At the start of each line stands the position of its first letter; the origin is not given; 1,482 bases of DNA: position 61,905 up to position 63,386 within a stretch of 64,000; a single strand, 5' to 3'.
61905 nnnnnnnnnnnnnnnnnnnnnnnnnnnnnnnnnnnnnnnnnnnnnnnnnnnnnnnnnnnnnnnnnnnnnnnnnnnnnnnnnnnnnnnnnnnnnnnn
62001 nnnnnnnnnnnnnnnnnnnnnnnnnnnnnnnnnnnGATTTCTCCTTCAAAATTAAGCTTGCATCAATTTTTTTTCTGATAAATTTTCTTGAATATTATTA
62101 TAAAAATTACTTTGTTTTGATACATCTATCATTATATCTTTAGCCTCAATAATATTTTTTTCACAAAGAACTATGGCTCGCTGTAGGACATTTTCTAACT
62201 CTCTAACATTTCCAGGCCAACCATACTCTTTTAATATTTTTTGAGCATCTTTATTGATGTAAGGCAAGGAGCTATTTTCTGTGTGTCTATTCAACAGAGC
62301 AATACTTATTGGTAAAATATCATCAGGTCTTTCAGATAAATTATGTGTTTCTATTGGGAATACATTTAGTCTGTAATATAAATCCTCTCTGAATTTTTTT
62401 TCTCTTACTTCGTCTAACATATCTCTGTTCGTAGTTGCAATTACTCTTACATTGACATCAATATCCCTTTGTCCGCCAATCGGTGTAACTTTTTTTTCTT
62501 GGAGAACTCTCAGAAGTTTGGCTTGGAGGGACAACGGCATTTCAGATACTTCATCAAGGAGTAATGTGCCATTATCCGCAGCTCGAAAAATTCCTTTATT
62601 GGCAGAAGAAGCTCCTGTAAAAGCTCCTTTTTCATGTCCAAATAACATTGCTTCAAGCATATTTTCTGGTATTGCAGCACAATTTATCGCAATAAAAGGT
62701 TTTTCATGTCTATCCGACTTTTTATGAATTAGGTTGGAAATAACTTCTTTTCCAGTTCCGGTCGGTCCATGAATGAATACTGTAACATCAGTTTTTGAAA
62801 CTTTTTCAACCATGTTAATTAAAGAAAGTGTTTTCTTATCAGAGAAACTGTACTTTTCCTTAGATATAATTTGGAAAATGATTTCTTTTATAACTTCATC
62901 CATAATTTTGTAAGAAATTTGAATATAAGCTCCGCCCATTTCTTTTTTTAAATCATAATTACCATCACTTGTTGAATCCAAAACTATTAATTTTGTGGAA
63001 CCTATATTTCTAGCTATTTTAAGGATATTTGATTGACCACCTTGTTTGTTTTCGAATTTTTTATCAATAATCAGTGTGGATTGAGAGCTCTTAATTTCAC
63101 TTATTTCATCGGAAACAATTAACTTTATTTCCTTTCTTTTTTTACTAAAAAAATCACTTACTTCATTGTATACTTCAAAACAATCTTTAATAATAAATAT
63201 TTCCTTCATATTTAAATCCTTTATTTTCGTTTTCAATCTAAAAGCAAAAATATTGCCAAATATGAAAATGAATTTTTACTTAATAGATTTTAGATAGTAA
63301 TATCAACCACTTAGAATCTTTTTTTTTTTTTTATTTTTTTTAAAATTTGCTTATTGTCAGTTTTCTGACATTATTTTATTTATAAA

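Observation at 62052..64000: Divergent pair of atypical sigma-54 activators: one lacking a DNA-binding domain heading the fliE operon, one consisting only of the AAA+ core (PspF-like)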

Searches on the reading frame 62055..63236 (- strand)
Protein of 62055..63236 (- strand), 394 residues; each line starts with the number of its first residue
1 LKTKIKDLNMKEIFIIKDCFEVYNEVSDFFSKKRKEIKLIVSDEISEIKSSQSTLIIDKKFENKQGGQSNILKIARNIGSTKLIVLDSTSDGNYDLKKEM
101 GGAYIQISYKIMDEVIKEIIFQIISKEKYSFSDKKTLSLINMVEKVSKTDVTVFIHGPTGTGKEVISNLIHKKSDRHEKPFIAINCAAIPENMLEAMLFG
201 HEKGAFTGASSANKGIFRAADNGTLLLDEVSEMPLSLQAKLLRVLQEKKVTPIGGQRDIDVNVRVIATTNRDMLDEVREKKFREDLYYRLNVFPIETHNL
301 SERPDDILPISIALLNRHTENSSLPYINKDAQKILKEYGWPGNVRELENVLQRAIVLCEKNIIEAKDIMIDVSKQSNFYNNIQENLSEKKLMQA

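Call 7: search_protein_families(library=pfam, proteins=[window:62055-63236:-], max_evalue=0.1)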
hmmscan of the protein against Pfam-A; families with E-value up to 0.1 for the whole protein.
window:62055-63236:- (394 aa): 11 families
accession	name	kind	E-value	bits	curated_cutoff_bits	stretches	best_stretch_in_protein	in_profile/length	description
PF00158.32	Sigma54_activat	-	3e-69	232.4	20.2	1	133-296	5-168/168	Sigma-54 interaction domain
PF14532.12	Sigma54_activ_2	-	8.3e-19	68.6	25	1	139-294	10-132/138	Sigma-54 interaction domain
PF25601.1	AAA_lid_14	-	1.6e-17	63.6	27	1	302-377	2-79/87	AAA+ ATPase lid domain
PF07728.20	AAA_5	-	2.5e-08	34.4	22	1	153-288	2-137/139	AAA domain (dynein-related subfamily)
PF07724.20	AAA_2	-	1.9e-06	28.5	27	1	151-282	4-136/166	AAA domain (Cdc48 subfamily)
PF00004.35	AAA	-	3.7e-06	27.8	21.2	1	154-277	2-117/131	ATPase family associated with various cellular activities (AAA)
PF07726.17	AAA_3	-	0.00022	21.5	27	1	153-270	2-111/131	ATPase family associated with various cellular activities (AAA)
PF13245.12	AAA_19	-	0.0012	19.5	25.1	1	151-254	12-124/134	AAA domain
PF01078.27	Mg_chelatase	-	0.0098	15.8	20.3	0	208-257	93-142/207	Magnesium chelatase, subunit ChlI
PF12775.13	AAA_7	-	0.014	15.4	25.8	1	136-188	19-71/181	P-loop containing dynein motor region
PF00931.28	NB-ARC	-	0.02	14.6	23.5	1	147-181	16-49/248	NB-ARC domain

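Call 12: search_protein_families(library=ncbifam, proteins=[window:62055-63236:-], max_evalue=0.001)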
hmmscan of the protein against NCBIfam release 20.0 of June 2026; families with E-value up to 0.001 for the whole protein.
window:62055-63236:- (394 aa): 27 families (the best 25 are shown)
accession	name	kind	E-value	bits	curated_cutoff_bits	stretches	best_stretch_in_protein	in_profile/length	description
TIGR01817.1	nifA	equivalog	8.7e-90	302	528.85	1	137-375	206-445/534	nif-specific transcriptional activator NifA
NF003451.0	PRK05022.1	equivalog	2.3e-87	293.8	476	1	134-373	197-437/512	nitric oxide reductase transcriptional regulator NorR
NF050807.1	TransRegFlbDCaul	equivalog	3.8e-87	293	750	1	123-378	112-371/454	sigma-54-dependent transcriptional regulator FlbD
NF041552.1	TF_PrdR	equivalog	2.1e-86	290.5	795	1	133-380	273-522/577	sigma-54 dependent transcriptional regulator PrdR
TIGR02915.1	PEP_resp_reg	equivalog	7.5e-85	285.4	502.6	1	136-377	148-391/445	PEP-CTERM-box response regulator transcription factor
NF038308.1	RNA_repair_RtcR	equivalog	2e-83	281.1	650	1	133-375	186-439/530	RNA repair transcriptional activator RtcR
NF049963.1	RespRegFlgRCampy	domain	1.5e-78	264.6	750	1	138-384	145-393/429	fla regulon two-component system response regulator FlgR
NF008469.0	PRK11361.1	equivalog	2.4e-78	263.9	714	1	135-375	151-393/461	acetoacetate metabolism transcriptional regulator AtoC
TIGR01818.1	ntrC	equivalog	6.3e-78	262.6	558.6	1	142-382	149-391/463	nitrogen regulation protein NR(I)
NF011695.0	PRK15115.1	equivalog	4.8e-75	253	763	1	137-365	145-375/445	two-component system response regulator GlrR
NF011958.0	PRK15429.1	equivalog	2.4e-72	244.6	830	1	137-368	389-624/692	formate hydrogenlyase transcriptional activator FlhA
NF041946.1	LuxO_transreg_Vib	equivalog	3.5e-72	243.7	800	1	140-377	146-385/463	quorum-sensing sigma-54 dependent transcriptional regulator LuxO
TIGR02329.1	propionate_PrpR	equivalog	1.4e-71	241.7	499.2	1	141-359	226-451/526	propionate catabolism operon regulatory protein PrpR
NF008085.0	PRK10820.1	equivalog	5.4e-66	223.3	576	1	134-371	211-450/520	transcriptional regulator TyrR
NF051870.1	NAssimRespRegNtrX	equivalog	1.1e-65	222.4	600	1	138-376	150-389/452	nitrogen assimilation response regulator NtrX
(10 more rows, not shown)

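Call 17: find_homologous_proteins(query=window:62055-63209:-, max_evalue=1e-20)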
Query window:62055-63209:- (385 aa): 8000 proteins with E <= 1e-20 among 8000 candidates; the best 120 are listed.
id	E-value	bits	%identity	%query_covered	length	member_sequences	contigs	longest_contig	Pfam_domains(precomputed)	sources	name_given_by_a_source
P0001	4.7e-242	820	99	100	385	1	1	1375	PF00158.33,PF07724.21,PF25601.2,PF00004.36,PF14532.13,PF07728.21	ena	-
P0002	8.0e-241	816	98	100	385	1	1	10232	PF00158.33,PF07724.21,PF25601.2,PF00004.36,PF14532.13,PF07728.21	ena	-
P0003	1.1e-240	816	98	100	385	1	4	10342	PF00158.33,PF07724.21,PF25601.2,PF00004.36,PF14532.13,PF07728.21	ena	-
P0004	3.8e-240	814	98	100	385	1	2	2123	PF00158.33,PF07724.21,PF25601.2,PF00004.36,PF14532.13,PF07728.21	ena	-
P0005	4.3e-240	814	98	100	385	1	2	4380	PF00158.33,PF07724.21,PF25601.2,PF00004.36,PF14532.13,PF07728.21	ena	-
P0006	1.0e-239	813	98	100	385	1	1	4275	PF00158.33,PF07724.21,PF25601.2,PF00004.36,PF14532.13,PF07728.21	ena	-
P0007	1.1e-239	812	98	100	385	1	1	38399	PF00158.33,PF07724.21,PF25601.2,PF00004.36,PF14532.13,PF07728.21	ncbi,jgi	-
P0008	1.1e-239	812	98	100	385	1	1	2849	PF00158.33,PF07724.21,PF25601.2,PF00004.36,PF14532.13,PF07728.21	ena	-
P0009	1.9e-239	812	98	100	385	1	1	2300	PF00158.33,PF07724.21,PF25601.2,PF00004.36,PF14532.13,PF07728.21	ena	-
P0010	2.9e-239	811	98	100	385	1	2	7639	PF00158.33,PF07724.21,PF25601.2,PF00004.36,PF14532.13,PF07728.21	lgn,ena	-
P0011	6.7e-239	810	98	100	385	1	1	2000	PF00158.33,PF07724.21,PF25601.2,PF00004.36,PF14532.13,PF07728.21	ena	-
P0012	9.9e-239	809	98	100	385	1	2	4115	PF00158.33,PF07724.21,PF25601.2,PF00004.36,PF14532.13,PF07728.21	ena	-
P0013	5.3e-238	807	97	100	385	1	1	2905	PF00158.33,PF07724.21,PF25601.2,PF00004.36,PF14532.13,PF07728.21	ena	-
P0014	9.1e-238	806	97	100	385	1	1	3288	PF00158.33,PF07724.21,PF25601.2,PF00004.36,PF14532.13,PF07728.21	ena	-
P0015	9.8e-238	806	97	100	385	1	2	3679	PF00158.33,PF07724.21,PF25601.2,PF00004.36,PF14532.13,PF07728.21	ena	-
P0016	2.0e-237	805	97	100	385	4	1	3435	PF00158.33,PF07724.21,PF25601.2,PF00004.36,PF14532.13,PF07728.21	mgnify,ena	mgnify:FL=1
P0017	7.9e-237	803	97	100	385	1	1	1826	PF00158.33,PF07724.21,PF25601.2,PF00004.36,PF14532.13,PF07728.21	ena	-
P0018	1.5e-236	802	97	100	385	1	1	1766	PF00158.33,PF07724.21,PF25601.2,PF00004.36,PF14532.13,PF07728.21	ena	-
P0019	4.2e-236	801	96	100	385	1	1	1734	PF00158.33,PF07724.21,PF25601.2,PF00004.36,PF14532.13,PF07728.21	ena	-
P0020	1.7e-234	795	96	100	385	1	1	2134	PF00158.33,PF07724.21,PF25601.2,PF14532.13,PF07728.21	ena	-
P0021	3.6e-234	794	96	100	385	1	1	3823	PF00158.33,PF07724.21,PF25601.2,PF00004.36,PF14532.13,PF07728.21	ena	-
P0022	1.5e-233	792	95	100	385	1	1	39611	PF00158.33,PF07724.21,PF25601.2,PF00004.36,PF14532.13,PF07728.21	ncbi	-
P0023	1.6e-233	792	95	100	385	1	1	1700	PF00158.33,PF07724.21,PF25601.2,PF00004.36,PF14532.13,PF07728.21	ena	-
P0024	2.3e-233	792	96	100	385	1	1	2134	PF00158.33,PF07724.21,PF25601.2,PF00004.36,PF14532.13,PF07728.21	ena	-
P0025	2.7e-233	791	96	100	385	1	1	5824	PF00158.33,PF07724.21,PF25601.2,PF00004.36,PF14532.13,PF07728.21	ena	-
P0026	3.0e-229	778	94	100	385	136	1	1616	PF00158.33,PF07724.21,PF25601.2,PF14532.13,PF07728.21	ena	-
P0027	1.9e-228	776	94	100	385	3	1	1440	PF00158.33,PF07724.21,PF25601.2,PF14532.13,PF07728.21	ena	-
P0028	8.8e-226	767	91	100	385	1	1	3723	PF00158.33,PF07724.21,PF25601.2,PF14532.13,PF07728.21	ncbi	-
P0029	1.4e-225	766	92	100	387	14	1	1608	PF00158.33,PF07724.21,PF25601.2,PF14532.13,PF07728.21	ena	-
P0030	2.5e-225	765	91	100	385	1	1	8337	PF00158.33,PF07724.21,PF25601.2,PF00004.36,PF14532.13,PF07728.21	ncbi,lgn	-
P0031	5.8e-225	764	91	100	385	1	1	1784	PF00158.33,PF07724.21,PF25601.2,PF14532.13,PF07728.21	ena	-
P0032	6.7e-225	764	92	100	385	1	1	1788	PF00158.33,PF07724.21,PF25601.2,PF00004.36,PF14532.13,PF07728.21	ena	-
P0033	1.3e-224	763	91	100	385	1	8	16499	PF00158.33,PF07724.21,PF25601.2,PF14532.13,PF07728.21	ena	-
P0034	1.7e-224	763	91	100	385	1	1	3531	PF00158.33,PF07724.21,PF25601.2,PF14532.13,PF07728.21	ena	-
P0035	3.4e-224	762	92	100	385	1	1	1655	PF00158.33,PF07724.21,PF25601.2,PF00004.36,PF14532.13,PF07728.21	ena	-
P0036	5.3e-224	761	91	100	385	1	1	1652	PF00158.33,PF07724.21,PF25601.2,PF14532.13,PF07728.21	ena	-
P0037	3.2e-223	758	90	100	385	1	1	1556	PF00158.33,PF07724.21,PF25601.2,PF14532.13,PF07728.21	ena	-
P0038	5.9e-223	757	91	100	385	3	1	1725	PF00158.33,PF07724.21,PF25601.2,PF00004.36,PF14532.13,PF07728.21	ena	-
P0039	4.7e-221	751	90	100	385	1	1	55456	PF00158.33,PF07724.21,PF25601.2,PF00004.36,PF14532.13,PF07728.21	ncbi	-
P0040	2.3e-210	716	90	100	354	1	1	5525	PF00158.33,PF25601.2,PF14532.13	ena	-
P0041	5.8e-209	711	85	100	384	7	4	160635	PF00158.33,PF07724.21,PF25601.2,PF00004.36,PF14532.13,PF07728.21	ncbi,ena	-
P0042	1.3e-208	710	84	100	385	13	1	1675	PF00158.33,PF07724.21,PF25601.2,PF14532.13,PF07728.21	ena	-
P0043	5.6e-208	708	85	100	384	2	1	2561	PF00158.33,PF07724.21,PF25601.2,PF14532.13,PF07728.21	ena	-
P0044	2.5e-207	706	84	100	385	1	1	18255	PF00158.33,PF07724.21,PF25601.2,PF00004.36,PF14532.13,PF07728.21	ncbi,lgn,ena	-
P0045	1.0e-206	704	83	100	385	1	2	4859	PF00158.33,PF07724.21,PF25601.2,PF14532.13,PF07728.21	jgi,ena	jgi:two-component system response regulator FlrC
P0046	2.9e-206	703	85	100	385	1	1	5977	PF00158.33,PF07724.21,PF25601.2,PF14532.13,PF07728.21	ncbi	-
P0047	4.0e-206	702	85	100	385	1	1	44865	PF00158.33,PF07724.21,PF25601.2,PF14532.13,PF07728.21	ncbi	-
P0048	5.7e-206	702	84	100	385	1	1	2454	PF00158.33,PF07724.21,PF25601.2,PF00004.36,PF14532.13,PF07728.21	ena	-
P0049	8.0e-206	701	87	97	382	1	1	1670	PF00158.33,PF07724.21,PF25601.2,PF00004.36,PF14532.13,PF07728.21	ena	-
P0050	1.1e-205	701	84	100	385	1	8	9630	PF00158.33,PF07724.21,PF25601.2,PF00004.36,PF14532.13,PF07728.21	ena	-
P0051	1.5e-205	700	84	100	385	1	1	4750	PF00158.33,PF07724.21,PF25601.2,PF00004.36,PF14532.13,PF07728.21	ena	-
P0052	9.0e-203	691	84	100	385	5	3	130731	PF00158.33,PF07724.21,PF25601.2,PF14532.13,PF07728.21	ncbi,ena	-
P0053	2.4e-202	690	83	100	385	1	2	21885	PF00158.33,PF25601.2,PF14532.13,PF07728.21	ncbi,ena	-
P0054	9.9e-202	688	82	100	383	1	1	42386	PF00158.33,PF07724.21,PF25601.2,PF00004.36,PF14532.13,PF07728.21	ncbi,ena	-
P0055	1.0e-201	688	82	100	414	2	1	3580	PF00158.33,PF07724.21,PF25601.2,PF14532.13,PF07728.21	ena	-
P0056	1.8e-201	687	82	100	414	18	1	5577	PF00158.33,PF07724.21,PF25601.2,PF14532.13,PF07728.21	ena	-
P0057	1.9e-201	687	99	83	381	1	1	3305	PF00158.33,PF07724.21,PF00004.36,PF14532.13,PF07728.21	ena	-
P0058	1.4e-198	677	81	100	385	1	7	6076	PF00158.33,PF25601.2,PF00004.36,PF14532.13,PF07728.21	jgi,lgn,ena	-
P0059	1.6e-198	677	81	100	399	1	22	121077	PF00158.33,PF25601.2,PF00004.36,PF14532.13,PF07728.21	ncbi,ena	-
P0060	2.1e-198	677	81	100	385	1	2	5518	PF00158.33,PF25601.2,PF00004.36,PF14532.13,PF07728.21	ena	-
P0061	9.8e-197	671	81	100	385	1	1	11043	PF00158.33,PF07724.21,PF25601.2,PF00004.36,PF14532.13,PF07728.21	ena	-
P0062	1.0e-196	671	79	100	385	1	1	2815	PF00158.33,PF07724.21,PF25601.2,PF14532.13,PF07728.21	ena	-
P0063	1.8e-196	670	79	100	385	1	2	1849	PF00158.33,PF07724.21,PF25601.2,PF14532.13,PF07728.21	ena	-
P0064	3.6e-196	669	79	100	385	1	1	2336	PF00158.33,PF07724.21,PF25601.2,PF14532.13,PF07728.21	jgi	-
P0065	2.6e-193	660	79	100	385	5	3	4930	PF00158.33,PF07724.21,PF25601.2,PF00004.36,PF14532.13,PF07728.21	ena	-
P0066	3.9e-192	656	79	100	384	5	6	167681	PF00158.33,PF07724.21,PF25601.2,PF14532.13,PF07728.21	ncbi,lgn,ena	ncbi:MAG: sigma 54-interacting transcriptional regulator [Alphaproteobacteria bacterium]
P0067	8.4e-192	655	97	80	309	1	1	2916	PF00158.33,PF07724.21,PF25601.2,PF00004.36,PF14532.13,PF07728.21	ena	-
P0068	7.4e-191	652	78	100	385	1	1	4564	PF00158.33,PF07724.21,PF25601.2,PF14532.13,PF07728.21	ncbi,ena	-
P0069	2.1e-189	647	96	81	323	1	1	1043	PF00158.33,PF07724.21,PF00004.36,PF14532.13,PF07728.21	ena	-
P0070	1.0e-184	632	97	78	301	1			PF00158.33,PF07724.21,PF25601.2,PF00004.36,PF14532.13,PF07728.21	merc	-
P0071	2.9e-176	604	74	100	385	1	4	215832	PF00158.33,PF07724.21,PF25601.2,PF00004.36,PF14532.13,PF07728.21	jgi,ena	-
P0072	2.7e-175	601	71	100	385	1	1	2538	PF00158.33,PF07724.21,PF25601.2,PF14532.13,PF07728.21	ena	-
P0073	4.2e-175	600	71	100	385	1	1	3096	PF00158.33,PF07724.21,PF25601.2,PF14532.13,PF07728.21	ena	-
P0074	9.6e-175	599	70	100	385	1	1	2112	PF00158.33,PF07724.21,PF25601.2,PF14532.13,PF07728.21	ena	-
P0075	1.4e-174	598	71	100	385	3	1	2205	PF00158.33,PF07724.21,PF25601.2,PF00004.36,PF14532.13,PF07728.21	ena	-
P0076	1.5e-174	598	71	100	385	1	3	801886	PF00158.33,PF07724.21,PF25601.2,PF14532.13,PF07728.21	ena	-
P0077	2.7e-174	597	71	100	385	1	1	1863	PF00158.33,PF07724.21,PF25601.2,PF14532.13,PF07728.21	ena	-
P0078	4.6e-174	597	71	100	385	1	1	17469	PF00158.33,PF07724.21,PF25601.2,PF14532.13,PF07728.21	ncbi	ncbi:MAG: sigma-54 interaction domain-containing protein [Alphaproteobacteria bacterium]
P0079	4.7e-174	597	71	100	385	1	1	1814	PF00158.33,PF07724.21,PF25601.2,PF14532.13,PF07728.21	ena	-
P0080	4.9e-174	597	71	100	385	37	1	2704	PF00158.33,PF07724.21,PF25601.2,PF14532.13,PF07728.21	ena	-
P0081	5.8e-174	596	71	100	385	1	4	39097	PF00158.33,PF07724.21,PF25601.2,PF14532.13,PF07728.21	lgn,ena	-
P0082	6.8e-174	596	71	100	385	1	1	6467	PF00158.33,PF07724.21,PF25601.2,PF14532.13,PF07728.21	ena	-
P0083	7.5e-174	596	71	100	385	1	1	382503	PF00158.33,PF07724.21,PF25601.2,PF14532.13,PF07728.21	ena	-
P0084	7.7e-174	596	70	100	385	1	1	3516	PF00158.33,PF07724.21,PF25601.2,PF14532.13,PF07728.21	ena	-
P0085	8.5e-174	596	71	100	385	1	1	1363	PF00158.33,PF07724.21,PF25601.2,PF14532.13,PF07728.21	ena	-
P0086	1.0e-173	596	71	100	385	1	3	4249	PF00158.33,PF07724.21,PF25601.2,PF14532.13,PF07728.21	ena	-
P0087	1.1e-173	595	71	100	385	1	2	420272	PF00158.33,PF07724.21,PF25601.2,PF14532.13,PF07728.21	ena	-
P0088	1.2e-173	595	71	100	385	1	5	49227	PF00158.33,PF07724.21,PF25601.2,PF14532.13,PF07728.21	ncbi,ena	-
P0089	1.2e-173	595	71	100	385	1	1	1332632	PF00158.33,PF07724.21,PF25601.2,PF14532.13,PF07728.21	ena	-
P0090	1.7e-173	595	70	100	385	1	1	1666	PF00158.33,PF07724.21,PF25601.2,PF14532.13,PF07728.21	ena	-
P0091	1.8e-173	595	71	100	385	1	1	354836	PF00158.33,PF07724.21,PF25601.2,PF14532.13,PF07728.21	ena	-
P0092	1.9e-173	595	71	100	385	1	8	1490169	PF00158.33,PF07724.21,PF25601.2,PF14532.13,PF07728.21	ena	-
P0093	2.1e-173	594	71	100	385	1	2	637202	PF00158.33,PF07724.21,PF25601.2,PF14532.13,PF07728.21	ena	-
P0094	2.3e-173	594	70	100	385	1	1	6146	PF00158.33,PF07724.21,PF25601.2,PF14532.13,PF07728.21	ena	-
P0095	2.5e-173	594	71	100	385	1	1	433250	PF00158.33,PF07724.21,PF25601.2,PF14532.13,PF07728.21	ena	-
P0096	2.6e-173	594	71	100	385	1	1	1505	PF00158.33,PF07724.21,PF25601.2,PF00004.36,PF14532.13,PF07728.21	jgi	-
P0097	3.1e-173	594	70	100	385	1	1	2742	PF00158.33,PF07724.21,PF25601.2,PF14532.13,PF07728.21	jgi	-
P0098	3.2e-173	594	70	100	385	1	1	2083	PF00158.33,PF07724.21,PF25601.2,PF14532.13,PF07728.21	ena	-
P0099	3.7e-173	594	71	100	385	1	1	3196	PF00158.33,PF07724.21,PF25601.2,PF14532.13,PF07728.21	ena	-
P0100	4.0e-173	594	70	100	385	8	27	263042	PF00158.33,PF07724.21,PF25601.2,PF00004.36,PF14532.13,PF07728.21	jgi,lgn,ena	jgi:two-component system response regulator FlrC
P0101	4.3e-173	594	70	100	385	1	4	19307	PF00158.33,PF07724.21,PF25601.2,PF14532.13,PF07728.21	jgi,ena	-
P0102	5.0e-173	593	70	100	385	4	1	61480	PF00158.33,PF07724.21,PF25601.2,PF00004.36,PF14532.13,PF07728.21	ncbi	ncbi:MAG: sigma-54 interaction domain-containing protein [Alphaproteobacteria bacterium]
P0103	5.9e-173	593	71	100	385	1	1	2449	PF00158.33,PF07724.21,PF25601.2,PF14532.13,PF07728.21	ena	-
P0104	6.0e-173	593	71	100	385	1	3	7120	PF00158.33,PF07724.21,PF25601.2,PF14532.13,PF07728.21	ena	-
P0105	6.2e-173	593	70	100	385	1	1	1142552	PF00158.33,PF07724.21,PF25601.2,PF14532.13,PF07728.21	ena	-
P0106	7.0e-173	593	73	98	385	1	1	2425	PF00158.33,PF07724.21,PF25601.2,PF07726.18,PF00004.36,PF14532.13,PF07728.21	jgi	-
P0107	7.4e-173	593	70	100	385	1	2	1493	PF00158.33,PF07724.21,PF25601.2,PF14532.13,PF07728.21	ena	-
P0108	7.7e-173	593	70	100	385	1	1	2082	PF00158.33,PF07724.21,PF25601.2,PF14532.13,PF07728.21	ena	-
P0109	8.6e-173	592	70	100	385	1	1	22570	PF00158.33,PF07724.21,PF25601.2,PF14532.13,PF07728.21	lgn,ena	-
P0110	8.8e-173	592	70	100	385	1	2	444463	PF00158.33,PF07724.21,PF25601.2,PF14532.13,PF07728.21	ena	-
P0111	1.3e-172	592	71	100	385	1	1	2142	PF00158.33,PF07724.21,PF25601.2,PF14532.13,PF07728.21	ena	-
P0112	1.6e-172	592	71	100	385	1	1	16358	PF00158.33,PF07724.21,PF25601.2,PF14532.13,PF07728.21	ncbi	-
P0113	1.8e-172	591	70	100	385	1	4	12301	PF00158.33,PF07724.21,PF25601.2,PF00004.36,PF14532.13,PF07728.21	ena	-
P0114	2.2e-172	591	70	100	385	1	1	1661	PF00158.33,PF07724.21,PF25601.2,PF14532.13,PF07728.21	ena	-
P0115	2.8e-172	591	70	100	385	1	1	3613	PF00158.33,PF07724.21,PF25601.2,PF14532.13,PF07728.21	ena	-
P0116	2.8e-172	591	70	100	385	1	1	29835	PF00158.33,PF07724.21,PF25601.2,PF14532.13,PF07728.21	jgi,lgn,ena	-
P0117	2.9e-172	591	70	100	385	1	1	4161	PF00158.33,PF07724.21,PF25601.2,PF00004.36,PF14532.13,PF07728.21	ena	-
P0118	2.9e-172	591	70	100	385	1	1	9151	PF00158.33,PF07724.21,PF25601.2,PF14532.13,PF07728.21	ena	-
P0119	3.2e-172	591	71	100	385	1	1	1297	PF00158.33,PF07724.21,PF25601.2,PF14532.13,PF07728.21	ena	-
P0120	3.4e-172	591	70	100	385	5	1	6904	PF00158.33,PF07724.21,PF25601.2,PF14532.13,PF07728.21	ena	-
